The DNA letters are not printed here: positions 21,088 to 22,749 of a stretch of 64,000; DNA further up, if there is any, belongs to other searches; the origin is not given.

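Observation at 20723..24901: Five-gene operon making PAPS with two embedded phosphoesterases and no PAPS reductase: candidate sulfation and PAP-recycling module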

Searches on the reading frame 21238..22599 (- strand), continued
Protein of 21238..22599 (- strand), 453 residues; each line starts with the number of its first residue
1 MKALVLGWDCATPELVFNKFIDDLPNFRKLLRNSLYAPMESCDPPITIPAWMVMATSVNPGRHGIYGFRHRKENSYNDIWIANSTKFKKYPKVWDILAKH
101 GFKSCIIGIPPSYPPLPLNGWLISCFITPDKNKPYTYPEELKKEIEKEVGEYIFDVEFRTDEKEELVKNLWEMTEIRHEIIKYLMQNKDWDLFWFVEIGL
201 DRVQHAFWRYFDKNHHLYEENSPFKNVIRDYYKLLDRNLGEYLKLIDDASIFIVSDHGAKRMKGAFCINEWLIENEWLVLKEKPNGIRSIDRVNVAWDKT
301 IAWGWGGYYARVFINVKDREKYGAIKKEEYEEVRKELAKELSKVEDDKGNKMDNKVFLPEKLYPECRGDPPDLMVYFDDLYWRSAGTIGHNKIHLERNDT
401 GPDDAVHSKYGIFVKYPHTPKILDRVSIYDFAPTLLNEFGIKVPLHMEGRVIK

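Call 40: fold_search(model_id=the predicted structure, library=pdb)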
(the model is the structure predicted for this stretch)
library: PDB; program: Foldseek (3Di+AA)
matches with E <= 10: 560; with E <= 0.001: 350
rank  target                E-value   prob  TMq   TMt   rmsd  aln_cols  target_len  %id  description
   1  6xkd_A                9.6e-16  1.00  0.55  0.38   7.0       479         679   16  Structure of ligand-bound mouse cGAMP hydrolase ENPP1 (released 2021-06-02)
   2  4b56_A                1.2e-15  1.00  0.55  0.33   7.6       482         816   16  Structure of ectonucleotide pyrophosphatase-phosphodiesterase-1 (NPP1) (released 2012-09-19)
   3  6xkd_B                1.3e-15  1.00  0.57  0.39   7.0       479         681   16  Structure of ligand-bound mouse cGAMP hydrolase ENPP1 (released 2021-06-02)
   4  6ael_A                1.4e-15  1.00  0.56  0.37   7.0       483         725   16  Crystal structure of ENPP1 in complex with 3'3'-cGAMP (released 2019-03-06)
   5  4b56_B                1.5e-15  1.00  0.56  0.36   7.5       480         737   16  Structure of ectonucleotide pyrophosphatase-phosphodiesterase-1 (NPP1) (released 2012-09-19)
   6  6aek_A                3.0e-15  1.00  0.56  0.36   7.0       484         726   16  Crystal structure of ENPP1 in complex with pApG (released 2019-03-06)
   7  4gtw_B                4.1e-15  1.00  0.55  0.38   7.3       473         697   16  Crystal structure of mouse Enpp1 in complex with AMP (released 2012-11-07)
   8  6weu_BbB              7.0e-15  1.00  0.59  0.35   6.5       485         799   16  Crystal structures of human E-NPP 1: bound to adenosine-5'-thio-monophosphate (released 2020-09-09)
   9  6wet_BaB              7.4e-15  1.00  0.58  0.35   6.8       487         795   16  Crystal structures of human E-NPP 1: apo (released 2020-09-09)
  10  4gtw_A                7.4e-15  1.00  0.57  0.38   6.8       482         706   16  Crystal structure of mouse Enpp1 in complex with AMP (released 2012-11-07)
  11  6wew_BaB              8.4e-15  1.00  0.57  0.34   6.8       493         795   15  Crystal structures of human E-NPP 1: bound to N-{4-[(7-methoxyquinolin-4-yl)oxy]phenyl}sulfuric diamide (released 2020-09-09)
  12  6weu_AbA              1.2e-14  1.00  0.58  0.34   6.6       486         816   16  Crystal structures of human E-NPP 1: bound to adenosine-5'-thio-monophosphate (released 2020-09-09)
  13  5ven_B                1.7e-14  1.00  0.56  0.67   6.2       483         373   13  Murine ectonucleotide pyrophosphatase / phosphodiesterase 5 (ENPP5, NPP5) (released 2017-09-20)
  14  6wev_BbB              1.8e-14  1.00  0.58  0.35   6.8       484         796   15  Crystal structures of human E-NPP 1: bound to N-{[1-(6,7-dimethoxy-5,8-dihydroquinazolin-4-yl)piperidin-4-yl]methyl} (released 2020-09-09)
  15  6c02_A                1.9e-14  1.00  0.56  0.33   7.3       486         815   13  Human ectonucleotide pyrophosphatase / phosphodiesterase 3 (ENPP3, NPP3, CD203c), inactive (T205A), N594S, with alpha, (released 2018-05-02)
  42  2gsn_A                2.0e-13  1.00  0.55  0.64   7.1       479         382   14  Structure of Xac Nucleotide Pyrophosphatase/Phosphodiesterase (released 2006-08-01)
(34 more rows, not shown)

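Call 45: search_protein_families(library=pfam, proteins=[L052:11172-12122:+, L081:2960-4027:+, L010:15451-16209:+, L035:13055-14371:+, L080:4072-5607:+, L026:18691-19464:+, L011:2527-3633:-, L027:3149-4660:-, L026:5815-7392:+, L025:17589-19232:-], max_evalue=0.00001)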
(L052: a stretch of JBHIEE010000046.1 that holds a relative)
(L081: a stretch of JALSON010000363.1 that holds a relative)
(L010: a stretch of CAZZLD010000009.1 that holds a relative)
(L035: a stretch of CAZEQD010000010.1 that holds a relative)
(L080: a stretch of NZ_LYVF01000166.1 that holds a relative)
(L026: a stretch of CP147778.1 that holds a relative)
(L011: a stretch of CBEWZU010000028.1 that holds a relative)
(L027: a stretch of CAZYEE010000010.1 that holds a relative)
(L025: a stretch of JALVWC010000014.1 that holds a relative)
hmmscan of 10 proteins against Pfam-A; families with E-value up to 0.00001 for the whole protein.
L052:11172-12122:+ (316 aa): 7 families
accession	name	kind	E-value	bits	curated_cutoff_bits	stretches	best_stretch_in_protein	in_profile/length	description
PF01370.27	Epimerase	-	4e-61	206.9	20.9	1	9-244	2-240/240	NAD dependent epimerase/dehydratase family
PF16363.11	GDP_Man_Dehyd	-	2.8e-59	201.7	27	1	9-307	1-332/332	GDP-mannose 4,6 dehydratase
PF01073.25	3Beta_HSD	-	1.9e-30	106.3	22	1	9-246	1-251/280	3-beta hydroxysteroid dehydrogenase/isomerase family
PF02719.21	Polysacc_synt_2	-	7.9e-18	65.1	20.2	1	9-272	2-262/293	Polysaccharide biosynthesis protein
PF07993.18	NAD_binding_4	-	1e-12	48.2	20.1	1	10-226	1-257/258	Male sterility protein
PF04321.23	RmlD_sub_bind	-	4.3e-11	42.9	27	1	8-278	3-250/287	RmlD substrate binding domain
PF13460.12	NAD_binding_10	-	8.7e-09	35.9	27.2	1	12-159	1-132/184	NAD(P)H-binding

L081:2960-4027:+ (355 aa): 4 families
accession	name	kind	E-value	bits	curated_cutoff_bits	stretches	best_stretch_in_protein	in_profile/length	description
PF00483.29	NTP_transferase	-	4.4e-54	184.1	21.2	1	5-238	1-243/245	Nucleotidyl transferase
PF25084.1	LbH_EIF2B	-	1.5e-10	41.4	54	1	258-336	11-84/105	EIF2B subunit epsilon LbH domain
PF12804.13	NTP_transf_3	-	3.3e-08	34.3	27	1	6-124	1-112/160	MobA-like NTP transferase domain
PF00132.30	Hexapep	-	7e-08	32.3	27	0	257-285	2-30/36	Bacterial transferase hexapeptide (six repeats)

L010:15451-16209:+ (252 aa): 1 family
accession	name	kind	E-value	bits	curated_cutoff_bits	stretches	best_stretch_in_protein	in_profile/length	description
PF01925.25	TauE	-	7.3e-24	85.2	32.6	1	10-244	2-235/237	Sulfite exporter TauE/SafE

L035:13055-14371:+ (438 aa): 4 families
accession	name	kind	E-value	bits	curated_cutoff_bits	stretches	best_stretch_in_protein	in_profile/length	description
PF03721.20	UDPG_MGDP_dh_N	-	1.2e-47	162.3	27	1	17-193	2-181/187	UDP-glucose/GDP-mannose dehydrogenase family, NAD binding domain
PF00984.24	UDPG_MGDP_dh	-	7.3e-31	106.6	25.4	1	214-304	2-93/94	UDP-glucose/GDP-mannose dehydrogenase family, central domain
PF03720.21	UDPG_MGDP_dh_C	-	3.6e-25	88.8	30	1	331-429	1-102/103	UDP-glucose/GDP-mannose dehydrogenase family, UDP binding domain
PF03446.21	NAD_binding_2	-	1.5e-10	41.7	21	1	17-142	1-102/161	NAD binding domain of 6-phosphogluconate dehydrogenase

L080:4072-5607:+ (511 aa): 3 families
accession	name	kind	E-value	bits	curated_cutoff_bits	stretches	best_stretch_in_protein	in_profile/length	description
PF01943.22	Polysacc_synt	-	5.2e-22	79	28.2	1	14-297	1-273/274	Polysaccharide biosynthesis protein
PF13440.11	Polysacc_synt_3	-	1.8e-18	67.2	23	1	42-345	5-289/293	Polysaccharide biosynthesis protein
PF01554.23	MatE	-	1.1e-10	41.9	24.9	1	39-165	20-144/161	MatE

L026:18691-19464:+ (257 aa): 1 family
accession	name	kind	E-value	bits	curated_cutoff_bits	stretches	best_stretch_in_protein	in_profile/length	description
PF00535.33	Glycos_transf_2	-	1.8e-30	106.5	23.3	1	23-189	1-166/168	Glycosyl transferase family 2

L011:2527-3633:- (368 aa): 3 families
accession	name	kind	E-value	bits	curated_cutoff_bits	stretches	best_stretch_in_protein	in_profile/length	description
PF01041.23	DegT_DnrJ_EryC1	-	6e-143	476.9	19.8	1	8-361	2-359/360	DegT/DnrJ/EryC1/StrS aminotransferase family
PF00155.27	Aminotran_1_2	-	1.2e-10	41.6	19.7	1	32-125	43-152/361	Aminotransferase class I and II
PF01212.27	Beta_elim_lyase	-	2.1e-07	31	27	1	34-263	35-268/288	Beta-eliminating lyase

L027:3149-4660:- (503 aa): 3 families
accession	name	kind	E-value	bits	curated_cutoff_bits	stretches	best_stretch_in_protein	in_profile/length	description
PF00884.28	Sulfatase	-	1.1e-48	166.6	25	1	6-363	1-300/301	Sulfatase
PF16347.10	SGSH_C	-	9.8e-08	32.7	29.3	1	317-464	10-145/154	N-sulphoglucosamine sulphohydrolase, C-terminal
PF01663.27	Phosphodiest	-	6.2e-06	26.5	23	0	8-71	1-61/342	Type I phosphodiesterase / nucleotide pyrophosphatase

L026:5815-7392:+ (525 aa): 1 family
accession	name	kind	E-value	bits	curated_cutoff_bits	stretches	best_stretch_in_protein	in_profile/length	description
PF01663.27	Phosphodiest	-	5.9e-42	144.9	23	1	3-418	1-324/342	Type I phosphodiesterase / nucleotide pyrophosphatase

L025:17589-19232:- (547 aa): 1 family
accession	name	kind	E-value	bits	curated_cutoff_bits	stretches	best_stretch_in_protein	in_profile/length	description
PF01663.27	Phosphodiest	-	7.9e-37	128.1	23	1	12-433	1-327/342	Type I phosphodiesterase / nucleotide pyrophosphatase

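Call 46: find_homologous_proteins(query=L034:6888-8258:+, max_evalue=1e-30)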
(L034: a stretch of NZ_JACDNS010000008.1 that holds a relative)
Query L034:6888-8258:+ (457 aa): 6431 proteins with E <= 1e-30 among 8000 candidates; the best 120 are listed.
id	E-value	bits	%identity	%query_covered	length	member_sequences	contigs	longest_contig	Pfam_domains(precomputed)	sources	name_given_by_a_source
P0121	7.5e-295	997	92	100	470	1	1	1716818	PF01663.28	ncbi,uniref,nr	ncbi:alkaline phosphatase family protein [Pyrococcus yayanosii]|uniref:Type I phosphodiesterase / nu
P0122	4.3e-293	991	91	100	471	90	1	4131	PF01663.28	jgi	-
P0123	2.7e-288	975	91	100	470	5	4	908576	PF01663.28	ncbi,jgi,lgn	jgi:predicted AlkP superfamily phosphohydrolase/phosphomutase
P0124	1.1e-286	970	88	100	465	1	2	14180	PF01663.28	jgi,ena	-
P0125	3.9e-281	951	88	100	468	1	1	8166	PF01663.28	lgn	-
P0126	4.6e-277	938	86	100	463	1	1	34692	PF01663.28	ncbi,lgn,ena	ncbi:alkaline phosphatase family protein [Methanocaldococcus sp.]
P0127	1.7e-276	936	86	100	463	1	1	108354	PF01663.28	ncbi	ncbi:alkaline phosphatase family protein [Methanocaldococcus sp.]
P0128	4.6e-276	935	85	100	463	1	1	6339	PF01663.28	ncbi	ncbi:alkaline phosphatase family protein [Methanocaldococcus sp.]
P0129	5.2e-276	935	85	100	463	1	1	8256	PF01663.28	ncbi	ncbi:alkaline phosphatase family protein [Methanocaldococcus sp.]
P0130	8.3e-276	934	86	100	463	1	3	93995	PF01663.28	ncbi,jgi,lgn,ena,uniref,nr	ncbi:alkaline phosphatase family protein [Methanocaldococcus sp.]|uniref:alkaline phosphatase family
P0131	2.3e-273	926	85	100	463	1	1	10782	PF01663.28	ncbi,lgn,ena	-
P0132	5.8e-272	921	85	100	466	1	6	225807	PF01663.28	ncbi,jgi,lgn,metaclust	jgi:predicted AlkP superfamily phosphohydrolase/phosphomutase|metaclust:\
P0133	7.7e-271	917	85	100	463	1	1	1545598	PF01663.28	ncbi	ncbi:alkaline phosphatase family protein [Methanocaldococcus sp. 28A]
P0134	6.9e-268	908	84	100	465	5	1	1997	PF01663.28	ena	-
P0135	7.1e-266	901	84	100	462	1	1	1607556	PF01663.28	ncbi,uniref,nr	ncbi:type I phosphodiesterase/nucleotide pyrophosphatase 1 [Methanocaldococcus bathoardescens]|unire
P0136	2.8e-264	896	83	100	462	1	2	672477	PF01663.28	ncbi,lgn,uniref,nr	ncbi:alkaline phosphatase family protein [Methanotorris formicicus]|uniref:Type I phosphodiesterase/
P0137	2.2e-263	893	81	100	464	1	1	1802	PF01663.28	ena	-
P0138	3.7e-262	889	80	100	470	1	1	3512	PF01663.28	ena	-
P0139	5.8e-262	888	80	100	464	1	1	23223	PF01663.28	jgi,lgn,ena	-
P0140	1.5e-261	887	80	100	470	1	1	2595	PF01663.28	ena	-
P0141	3.5e-257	872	79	100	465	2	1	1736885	PF01663.28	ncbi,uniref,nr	ncbi:alkaline phosphatase family protein [Pyrococcus sp. ST04]|uniref:alkaline phosphatase family pr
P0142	7.7e-251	852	79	100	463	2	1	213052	PF01663.28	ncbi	ncbi:MAG: alkaline phosphatase family protein [Candidatus Asgardarchaeia archaeon]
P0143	3.2e-250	849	77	100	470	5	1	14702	PF01663.28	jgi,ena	-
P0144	7.5e-249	845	79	100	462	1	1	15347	PF01663.28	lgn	-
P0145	2.9e-247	840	76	100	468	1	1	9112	PF01663.28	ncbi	-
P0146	5.1e-247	839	75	100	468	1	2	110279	PF01663.28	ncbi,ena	-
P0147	6.4e-247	839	75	100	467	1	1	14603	PF01663.28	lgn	-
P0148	7.3e-247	838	77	100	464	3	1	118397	PF01663.28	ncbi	ncbi:alkaline phosphatase family protein [Geoglobus ahangari]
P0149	1.4e-246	837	76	100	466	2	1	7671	PF01663.28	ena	-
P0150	3.2e-246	836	76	100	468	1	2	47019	PF01663.28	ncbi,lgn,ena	-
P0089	3.3e-246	836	77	100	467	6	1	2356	PF01663.28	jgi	-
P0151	6.2e-246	835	76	100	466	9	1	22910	PF01663.28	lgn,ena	-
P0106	1.0e-245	835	76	100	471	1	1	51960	PF01663.28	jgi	-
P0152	5.0e-245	832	76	99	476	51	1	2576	PF01663.28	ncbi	-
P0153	6.2e-245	832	77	100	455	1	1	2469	PF01663.28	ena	-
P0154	1.4e-244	831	75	100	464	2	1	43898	PF01663.28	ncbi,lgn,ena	-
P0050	4.4e-244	829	77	100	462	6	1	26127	PF01663.28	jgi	-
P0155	2.0e-243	827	76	98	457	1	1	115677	PF01663.28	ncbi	-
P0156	3.8e-243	826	76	100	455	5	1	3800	PF01663.28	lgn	-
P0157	4.1e-243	826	76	100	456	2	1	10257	PF01663.28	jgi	-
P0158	1.3e-242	824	77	100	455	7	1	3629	PF01663.28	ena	-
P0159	1.5e-242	824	73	100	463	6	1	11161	PF01663.28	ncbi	ncbi:MAG: alkaline phosphatase family protein [Candidatus Korarchaeum sp.]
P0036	3.9e-242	823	77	100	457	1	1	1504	PF01663.28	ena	-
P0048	2.0e-241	820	76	100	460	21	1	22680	PF01663.28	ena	-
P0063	6.3e-241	819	77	100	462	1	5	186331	PF01663.28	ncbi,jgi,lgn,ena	-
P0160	7.0e-241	819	76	100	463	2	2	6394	PF01663.28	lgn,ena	-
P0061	7.4e-241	819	75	100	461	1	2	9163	PF01663.28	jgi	-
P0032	7.7e-241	819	76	99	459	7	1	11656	PF01663.28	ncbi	-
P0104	3.6e-240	816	75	100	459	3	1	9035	PF01663.28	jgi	-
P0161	8.4e-240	815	76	100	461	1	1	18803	PF01663.28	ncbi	-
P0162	1.3e-239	815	75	99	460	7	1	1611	PF01663.28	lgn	-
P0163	1.8e-239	814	73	100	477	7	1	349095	PF01663.28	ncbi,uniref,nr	ncbi:alkaline phosphatase family protein [Thermococcus sp. MV11]|uniref:alkaline phosphatase family 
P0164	2.0e-239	814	76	100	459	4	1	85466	PF01663.28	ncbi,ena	-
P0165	2.7e-239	813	75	100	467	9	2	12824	PF01663.28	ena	-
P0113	6.4e-239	812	75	100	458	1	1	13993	PF01663.28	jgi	-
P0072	8.7e-239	812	74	100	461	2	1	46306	PF01663.28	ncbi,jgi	-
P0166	9.7e-239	812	75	100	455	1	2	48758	PF01663.28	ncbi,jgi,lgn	jgi:predicted AlkP superfamily phosphohydrolase/phosphomutase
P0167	1.4e-238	811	73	100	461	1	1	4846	PF01663.28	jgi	-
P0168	1.8e-238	811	75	100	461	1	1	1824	PF01663.28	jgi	-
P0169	2.3e-238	810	73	100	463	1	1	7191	PF01663.28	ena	-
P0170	3.4e-238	810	74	100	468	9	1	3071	PF01663.28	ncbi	-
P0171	5.7e-238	809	73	100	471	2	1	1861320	PF01663.28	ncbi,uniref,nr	ncbi:hypothetical protein PNA2_1053 [Pyrococcus sp. NA2]|uniref:alkaline phosphatase family protein 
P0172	5.9e-238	809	74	100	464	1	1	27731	PF01663.28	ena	-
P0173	1.2e-237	808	73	100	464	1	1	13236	PF01663.28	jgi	-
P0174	1.7e-237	807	75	98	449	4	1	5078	PF01663.28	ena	-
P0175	1.8e-237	807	75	100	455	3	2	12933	PF01663.28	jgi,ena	-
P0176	6.7e-237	806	76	100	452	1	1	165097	PF01663.28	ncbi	-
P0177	3.6e-236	803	74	100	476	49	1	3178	PF01663.28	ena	-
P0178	4.9e-236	803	75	98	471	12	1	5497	PF01663.28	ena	-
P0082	8.3e-236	802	74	100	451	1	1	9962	PF01663.28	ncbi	-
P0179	8.6e-236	802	72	100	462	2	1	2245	PF01663.28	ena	-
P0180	1.5e-235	801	72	100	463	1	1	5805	PF01663.28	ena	-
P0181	2.1e-235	801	74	100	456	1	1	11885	PF01663.28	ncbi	-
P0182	5.4e-235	799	73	100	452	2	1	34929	PF01663.28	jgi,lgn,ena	-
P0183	1.3e-234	798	73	100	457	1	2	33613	PF01663.28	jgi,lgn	jgi:predicted AlkP superfamily phosphohydrolase/phosphomutase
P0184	1.4e-234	798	74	100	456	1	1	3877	PF01663.28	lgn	-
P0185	9.6e-234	795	74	100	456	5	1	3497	PF01663.28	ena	-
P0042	1.3e-233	795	72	100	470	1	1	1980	PF01663.28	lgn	-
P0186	2.4e-233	794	74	100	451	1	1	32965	PF01663.28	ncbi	-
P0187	3.9e-233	793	74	100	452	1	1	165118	PF01663.28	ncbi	-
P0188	7.0e-233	792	74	98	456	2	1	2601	PF01663.28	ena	-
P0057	9.8e-233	792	73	100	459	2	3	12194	PF01663.28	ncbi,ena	-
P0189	1.3e-232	791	72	100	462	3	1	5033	PF01663.28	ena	-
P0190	1.4e-232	791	75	98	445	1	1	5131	PF01663.28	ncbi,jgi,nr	ncbi:nucleotide pyrophosphatase [Archaeoglobales archaeon]|nr:MAG: nucleotide pyrophosphatase [Archa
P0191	1.4e-232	791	73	98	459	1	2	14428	PF01663.28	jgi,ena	-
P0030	2.3e-232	791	74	100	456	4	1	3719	PF01663.28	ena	-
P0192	3.1e-232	790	71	100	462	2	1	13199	PF01663.28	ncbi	-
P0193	8.5e-232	789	74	99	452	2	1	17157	PF01663.28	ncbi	-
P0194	9.9e-232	789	74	100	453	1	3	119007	PF01663.28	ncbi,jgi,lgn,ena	-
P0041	1.3e-231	788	73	100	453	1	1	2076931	PF01663.28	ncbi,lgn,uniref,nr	ncbi:hypothetical protein Asulf_01927 [Archaeoglobus sulfaticallidus PM70-1]|uniref:Nucleotide pyrop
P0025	4.4e-231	786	73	100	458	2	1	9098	PF01663.28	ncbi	-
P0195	1.5e-230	785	73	98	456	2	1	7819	PF01663.28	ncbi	-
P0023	6.3e-230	783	72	100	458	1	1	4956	PF01663.28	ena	-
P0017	7.5e-230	782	73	100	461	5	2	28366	PF01663.28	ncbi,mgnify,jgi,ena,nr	ncbi:nucleotide pyrophosphatase [Archaeoglobales archaeon]|mgnify:CR=1 FL=1|nr:MAG: nucleotide pyrop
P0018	1.4e-229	781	72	100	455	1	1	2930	PF01663.28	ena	-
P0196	6.5e-229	779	73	100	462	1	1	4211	PF01663.28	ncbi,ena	-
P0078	1.3e-228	778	72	100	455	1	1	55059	PF01663.28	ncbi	-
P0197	2.2e-228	777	72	100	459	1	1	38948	PF01663.28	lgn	-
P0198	2.8e-228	777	73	100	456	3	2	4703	PF01663.28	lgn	-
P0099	6.1e-228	776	72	100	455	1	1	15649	PF01663.28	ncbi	-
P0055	1.8e-227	774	69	100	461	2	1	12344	PF01663.28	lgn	-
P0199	2.4e-227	774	70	100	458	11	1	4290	PF01663.28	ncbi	ncbi:MAG: alkaline phosphatase family protein, partial [Archaeoglobaceae archaeon]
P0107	4.2e-227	773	71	100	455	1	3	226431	PF01663.28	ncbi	-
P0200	1.6e-226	771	71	100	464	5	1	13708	PF01663.28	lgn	-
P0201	2.2e-226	771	72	98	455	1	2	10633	PF01663.28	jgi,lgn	jgi:predicted AlkP superfamily phosphohydrolase/phosphomutase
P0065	3.8e-226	770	70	100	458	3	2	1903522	PF01663.28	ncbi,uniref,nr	ncbi:alkaline phosphatase family protein [Geoglobus acetivorans]|uniref:Alkaline phosphatase family 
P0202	4.1e-226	770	73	98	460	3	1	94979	PF01663.28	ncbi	-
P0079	5.0e-226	770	72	100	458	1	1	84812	PF01663.28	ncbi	-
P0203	6.1e-226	769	71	100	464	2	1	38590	PF01663.28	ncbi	-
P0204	6.6e-226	769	71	99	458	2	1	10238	PF01663.28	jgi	jgi:predicted AlkP superfamily phosphohydrolase/phosphomutase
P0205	1.8e-225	768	69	100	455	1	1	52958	PF01663.28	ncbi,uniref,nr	ncbi:alkaline phosphatase family protein [Archaeoglobus neptunius]|uniref:alkaline phosphatase famil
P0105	3.2e-225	767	70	100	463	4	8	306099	PF01663.28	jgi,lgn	-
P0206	3.9e-225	767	70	100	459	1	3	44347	PF01663.28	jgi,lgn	jgi:predicted AlkP superfamily phosphohydrolase/phosphomutase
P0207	1.2e-224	765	70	100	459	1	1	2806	PF01663.28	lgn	-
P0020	4.4e-224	763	69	99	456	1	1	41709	PF01663.28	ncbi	-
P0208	5.1e-224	763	69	100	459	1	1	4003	PF01663.28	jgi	jgi:predicted AlkP superfamily phosphohydrolase/phosphomutase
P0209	5.3e-224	763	70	100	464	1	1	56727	PF01663.28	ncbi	ncbi:MAG: alkaline phosphatase family protein [Candidatus Hodarchaeota archaeon]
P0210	5.9e-224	763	70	100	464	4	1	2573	PF01663.28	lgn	-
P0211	9.2e-224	762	70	100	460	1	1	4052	PF01663.28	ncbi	ncbi:MAG: alkaline phosphatase family protein [Promethearchaeota archaeon]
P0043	1.9e-223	761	70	100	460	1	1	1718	PF01663.28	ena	-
